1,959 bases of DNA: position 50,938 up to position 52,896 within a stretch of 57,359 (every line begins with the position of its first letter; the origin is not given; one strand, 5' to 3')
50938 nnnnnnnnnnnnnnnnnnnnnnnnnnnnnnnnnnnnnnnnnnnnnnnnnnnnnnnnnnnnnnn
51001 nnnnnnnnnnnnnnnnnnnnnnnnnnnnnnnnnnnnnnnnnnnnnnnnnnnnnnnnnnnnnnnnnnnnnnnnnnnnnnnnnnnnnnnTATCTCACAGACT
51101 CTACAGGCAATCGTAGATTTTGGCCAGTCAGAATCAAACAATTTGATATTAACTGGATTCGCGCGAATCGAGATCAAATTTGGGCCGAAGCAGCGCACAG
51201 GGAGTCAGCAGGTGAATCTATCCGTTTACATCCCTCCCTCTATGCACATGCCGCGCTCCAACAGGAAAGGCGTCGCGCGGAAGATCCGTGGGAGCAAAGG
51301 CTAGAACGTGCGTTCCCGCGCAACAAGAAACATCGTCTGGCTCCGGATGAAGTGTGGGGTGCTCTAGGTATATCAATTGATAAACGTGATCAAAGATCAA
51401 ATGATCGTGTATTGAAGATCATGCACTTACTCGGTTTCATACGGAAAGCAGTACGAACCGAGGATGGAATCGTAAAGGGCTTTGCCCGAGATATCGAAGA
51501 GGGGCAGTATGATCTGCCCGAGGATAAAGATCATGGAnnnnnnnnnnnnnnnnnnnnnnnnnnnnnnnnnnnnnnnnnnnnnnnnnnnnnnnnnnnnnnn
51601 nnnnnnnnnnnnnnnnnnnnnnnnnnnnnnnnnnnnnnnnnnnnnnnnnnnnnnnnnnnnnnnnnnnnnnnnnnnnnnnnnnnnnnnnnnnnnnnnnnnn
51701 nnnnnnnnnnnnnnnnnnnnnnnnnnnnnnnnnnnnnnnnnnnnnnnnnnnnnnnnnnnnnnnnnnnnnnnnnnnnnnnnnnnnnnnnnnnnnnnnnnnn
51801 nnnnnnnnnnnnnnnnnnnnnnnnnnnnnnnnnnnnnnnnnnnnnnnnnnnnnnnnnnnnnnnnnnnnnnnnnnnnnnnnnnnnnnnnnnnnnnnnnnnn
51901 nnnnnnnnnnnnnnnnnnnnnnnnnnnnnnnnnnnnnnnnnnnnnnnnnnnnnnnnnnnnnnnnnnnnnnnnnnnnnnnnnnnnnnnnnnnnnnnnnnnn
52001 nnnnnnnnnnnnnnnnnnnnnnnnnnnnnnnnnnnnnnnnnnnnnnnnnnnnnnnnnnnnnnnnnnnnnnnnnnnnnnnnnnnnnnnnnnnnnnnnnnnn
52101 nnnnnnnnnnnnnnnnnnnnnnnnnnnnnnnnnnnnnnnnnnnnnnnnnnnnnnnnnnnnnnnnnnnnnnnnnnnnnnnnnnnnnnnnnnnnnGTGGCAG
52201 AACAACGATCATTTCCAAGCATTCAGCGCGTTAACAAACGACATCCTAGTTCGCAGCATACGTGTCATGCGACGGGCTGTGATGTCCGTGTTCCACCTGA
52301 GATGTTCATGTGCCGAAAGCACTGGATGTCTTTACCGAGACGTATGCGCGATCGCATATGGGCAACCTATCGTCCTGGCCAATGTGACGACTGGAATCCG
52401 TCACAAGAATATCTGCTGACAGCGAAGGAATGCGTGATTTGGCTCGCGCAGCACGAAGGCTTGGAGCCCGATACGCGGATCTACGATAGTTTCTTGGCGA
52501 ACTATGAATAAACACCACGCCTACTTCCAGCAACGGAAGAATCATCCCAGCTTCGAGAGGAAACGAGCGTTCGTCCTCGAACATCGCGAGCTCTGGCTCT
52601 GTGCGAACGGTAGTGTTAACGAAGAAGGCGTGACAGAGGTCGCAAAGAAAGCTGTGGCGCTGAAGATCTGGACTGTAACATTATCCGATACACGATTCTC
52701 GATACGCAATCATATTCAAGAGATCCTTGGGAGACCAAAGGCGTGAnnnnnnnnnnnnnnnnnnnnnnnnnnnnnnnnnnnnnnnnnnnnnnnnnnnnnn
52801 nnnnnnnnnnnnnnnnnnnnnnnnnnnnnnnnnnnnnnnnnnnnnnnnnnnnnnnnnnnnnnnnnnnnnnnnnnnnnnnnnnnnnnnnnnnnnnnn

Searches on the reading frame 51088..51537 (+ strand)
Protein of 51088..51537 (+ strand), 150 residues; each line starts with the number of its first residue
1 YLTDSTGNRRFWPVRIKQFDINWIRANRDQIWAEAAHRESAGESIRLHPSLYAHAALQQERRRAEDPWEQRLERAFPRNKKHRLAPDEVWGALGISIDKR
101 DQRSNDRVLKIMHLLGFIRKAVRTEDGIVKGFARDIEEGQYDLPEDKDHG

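Call 38: search_solved_structures(query=A2, max_evalue=10, show_alignments=3)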
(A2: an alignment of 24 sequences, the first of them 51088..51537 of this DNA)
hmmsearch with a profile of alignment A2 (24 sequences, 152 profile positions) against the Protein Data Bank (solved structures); distinct sequences matched with E-value up to 10: 8.
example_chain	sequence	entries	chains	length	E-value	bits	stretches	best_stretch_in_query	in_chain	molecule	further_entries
8dq2_A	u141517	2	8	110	0.032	17.2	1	29-74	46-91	EF-hand domain-containing protein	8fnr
2q0o_C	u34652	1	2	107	0.11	15.5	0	87-110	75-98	Probable transcriptional repressor traM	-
2nx4_A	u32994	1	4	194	0.15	15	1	32-82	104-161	Transcriptional regulator, TetR family protein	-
2r5x_A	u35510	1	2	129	0.19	14.7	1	96-121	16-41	Uncharacterized conserved protein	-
7n6g_3J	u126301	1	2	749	0.26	14.2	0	71-117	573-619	FAP360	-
6qxf_A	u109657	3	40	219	1.4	11.9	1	42-110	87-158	CRISPR-associated protein Csn2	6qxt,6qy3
9h72_O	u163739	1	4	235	1.6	11.7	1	43-110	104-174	CRISPR-associated protein Csn2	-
9hp8_O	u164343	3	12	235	1.6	11.7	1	43-110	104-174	CRISPR-associated protein Csn2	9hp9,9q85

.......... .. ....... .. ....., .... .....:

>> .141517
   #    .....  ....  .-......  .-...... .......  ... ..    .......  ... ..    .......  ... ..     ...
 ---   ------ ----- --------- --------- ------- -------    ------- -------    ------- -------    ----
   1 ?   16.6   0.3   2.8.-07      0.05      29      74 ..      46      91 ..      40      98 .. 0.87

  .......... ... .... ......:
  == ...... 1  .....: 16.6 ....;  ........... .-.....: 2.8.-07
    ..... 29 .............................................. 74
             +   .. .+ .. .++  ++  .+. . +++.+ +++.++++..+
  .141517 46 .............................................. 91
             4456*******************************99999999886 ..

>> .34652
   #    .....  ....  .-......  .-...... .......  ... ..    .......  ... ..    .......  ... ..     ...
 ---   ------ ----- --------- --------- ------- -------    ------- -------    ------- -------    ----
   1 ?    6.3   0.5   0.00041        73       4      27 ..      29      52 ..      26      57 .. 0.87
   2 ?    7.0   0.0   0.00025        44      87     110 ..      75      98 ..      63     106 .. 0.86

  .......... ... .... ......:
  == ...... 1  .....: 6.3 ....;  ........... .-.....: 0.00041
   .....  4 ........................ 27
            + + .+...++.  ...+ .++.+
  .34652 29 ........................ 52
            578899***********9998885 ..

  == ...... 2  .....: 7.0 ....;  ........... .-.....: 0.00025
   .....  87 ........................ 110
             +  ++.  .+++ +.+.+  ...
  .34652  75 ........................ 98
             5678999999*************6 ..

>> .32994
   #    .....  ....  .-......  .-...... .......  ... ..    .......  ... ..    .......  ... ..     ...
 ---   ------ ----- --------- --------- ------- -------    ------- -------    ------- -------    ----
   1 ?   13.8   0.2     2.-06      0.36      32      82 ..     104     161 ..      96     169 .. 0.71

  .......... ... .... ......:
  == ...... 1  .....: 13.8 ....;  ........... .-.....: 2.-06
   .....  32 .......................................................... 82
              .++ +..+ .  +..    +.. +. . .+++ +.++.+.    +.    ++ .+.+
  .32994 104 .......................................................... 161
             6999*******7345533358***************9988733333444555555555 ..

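Call 51: predict_structure(alignment_id=A3)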
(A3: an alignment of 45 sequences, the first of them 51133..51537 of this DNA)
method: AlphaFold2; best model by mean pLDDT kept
length: 135 residues; sequences in the alignment: 45
mean_pLDDT: 87.0   pTM: 0.61
mean pLDDT of the five models: 87.0, 86.7, 85.3, 84.7, 82.7
residues with pLDDT >= 90: 91; 70-90: 23; 50-70: 19; < 50: 2
segments of 3 or more residues with pLDDT < 50: none
pLDDT, mean of each block of 10 residues (from residue 1): 80 93 91 79 69 93 96 97 94 95 97 97 67 54
secondary structure, 60 per line:
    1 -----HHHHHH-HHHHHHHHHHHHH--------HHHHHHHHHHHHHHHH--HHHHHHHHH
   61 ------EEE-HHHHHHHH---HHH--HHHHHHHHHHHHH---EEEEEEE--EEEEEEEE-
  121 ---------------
elements in order: H6-11 H13-25 H34-49 H52-60 E67-69 H71-78 H87-99 E103-109 E112-119

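Call 53: fold_search(model_id=the predicted structure, library=pdb)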
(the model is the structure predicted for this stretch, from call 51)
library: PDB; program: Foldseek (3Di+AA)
matches with E <= 10: 500; with E <= 0.001: 0
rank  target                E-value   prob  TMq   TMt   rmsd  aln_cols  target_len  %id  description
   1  5xoh                  9.4e-02  0.47  0.23  0.12   8.9       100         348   15  Crystal structure of bergaptol o-methyltransferase complex (released 2018-05-23)
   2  1kyz_C                1.7e-01  0.38  0.27  0.13  12.0       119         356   12  Crystal Structure Analysis of Caffeic acid/5-hydroxyferulic acid 3/5-O-methyltransferase Ferulic Acid Complex (released 2002-08-28)
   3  1kyw_A                1.8e-01  0.44  0.29  0.14   9.6       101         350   12  Crystal Structure Analysis of Caffeic Acid/5-hydroxyferulic acid 3/5-O-methyltransferase in complex with 5-hydroxyconi (released 2002-08-28)
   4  1kyw_C                1.8e-01  0.38  0.25  0.12   9.6       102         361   13  Crystal Structure Analysis of Caffeic Acid/5-hydroxyferulic acid 3/5-O-methyltransferase in complex with 5-hydroxyconi (released 2002-08-28)
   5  3p9i_D                2.2e-01  0.38  0.29  0.14  12.3       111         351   17  Crystal structure of perennial ryegrass LpOMT1 complexed with S-adenosyl-L-homocysteine and sinapaldehyde (released 2011-01-12)
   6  6neg_B                2.2e-01  0.28  0.22  0.11   6.3        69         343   20  N191D, F205S mutant of scoulerine-9-O methyltransferase from Thalictrum flavum complexed with S-ADENOSYL-L-HOMOCYSTEIN (released 2019-12-18)
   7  1zgj                  2.5e-01  0.41  0.28  0.15   6.4        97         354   18  Crystal structure of isoflavanone 4'-O-methyltransferase complexed with (+)-pisatin (released 2006-08-01)
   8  3p9i_B                2.5e-01  0.30  0.28  0.13  14.4       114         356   18  Crystal structure of perennial ryegrass LpOMT1 complexed with S-adenosyl-L-homocysteine and sinapaldehyde (released 2011-01-12)
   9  1zga                  2.7e-01  0.41  0.28  0.14   6.8       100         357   15  Crystal structure of isoflavanone 4'-O-methyltransferase complexed with (+)-6a-hydroxymaackiain (released 2006-08-01)
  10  1fp1                  2.9e-01  0.41  0.32  0.16  10.6       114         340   12  CRYSTAL STRUCTURE ANALYSIS OF CHALCONE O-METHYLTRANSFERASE (released 2001-03-07)
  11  4pgh_D                3.1e-01  0.30  0.29  0.14  13.8       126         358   11  Caffeic acid O-methyltransferase from Sorghum bicolor (released 2014-07-02)
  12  3p9c                  3.3e-01  0.28  0.29  0.14  14.2       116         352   17  Crystal structure of perennial ryegrass LpOMT1 bound to SAH (released 2011-01-12)
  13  8j3i                  3.5e-01  0.21  0.22  0.12   8.7        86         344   22  Crystal structure of (S)-scoulerine 9-O-methyltransferase from Coptis chinensis (released 2024-10-23)
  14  6i70_A                3.7e-01  0.41  0.32  0.15   8.5        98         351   14  Structure of Fragaria ananassa O-methyltransferase - apo form (released 2019-11-27)
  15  6i71_A                3.7e-01  0.30  0.29  0.14   7.5        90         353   13  Structure of Fragaria ananassa O-methyltransferase in complex with S-adenosylhomocysteine (released 2019-11-27)
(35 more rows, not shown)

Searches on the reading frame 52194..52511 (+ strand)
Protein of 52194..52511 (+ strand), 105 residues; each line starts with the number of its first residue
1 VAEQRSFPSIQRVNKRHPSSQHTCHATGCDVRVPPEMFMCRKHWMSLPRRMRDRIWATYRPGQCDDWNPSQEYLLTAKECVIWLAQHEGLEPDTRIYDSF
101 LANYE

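Call 33: search_protein_families(library=pfam, max_evalue=0.05, proteins=[window:52194-52511:+])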
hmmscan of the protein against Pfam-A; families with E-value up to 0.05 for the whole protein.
window:52194-52511:+ (105 aa): 0 families

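Call 34: search_protein_families(library=phrogs, max_evalue=0.01, proteins=[window:52194-52511:+])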
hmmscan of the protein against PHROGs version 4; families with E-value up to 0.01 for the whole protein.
window:52194-52511:+ (105 aa): 1 family
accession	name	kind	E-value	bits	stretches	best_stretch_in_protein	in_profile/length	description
phrog_18063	-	unknown function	5.4e-32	110.9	1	19-91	3-75/94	-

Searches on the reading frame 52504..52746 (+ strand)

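Call 33: search_protein_families(library=pfam, max_evalue=0.05, proteins=[window:52504-52746:+])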
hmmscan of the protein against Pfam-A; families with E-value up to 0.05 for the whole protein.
window:52504-52746:+ (80 aa): 0 families

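Call 34: search_protein_families(library=phrogs, max_evalue=0.01, proteins=[window:52504-52746:+])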
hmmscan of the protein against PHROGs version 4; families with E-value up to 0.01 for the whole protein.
window:52504-52746:+ (80 aa): 1 family
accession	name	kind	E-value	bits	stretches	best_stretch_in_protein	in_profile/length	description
phrog_8648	-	unknown function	0.01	17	0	5-28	30-53/65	-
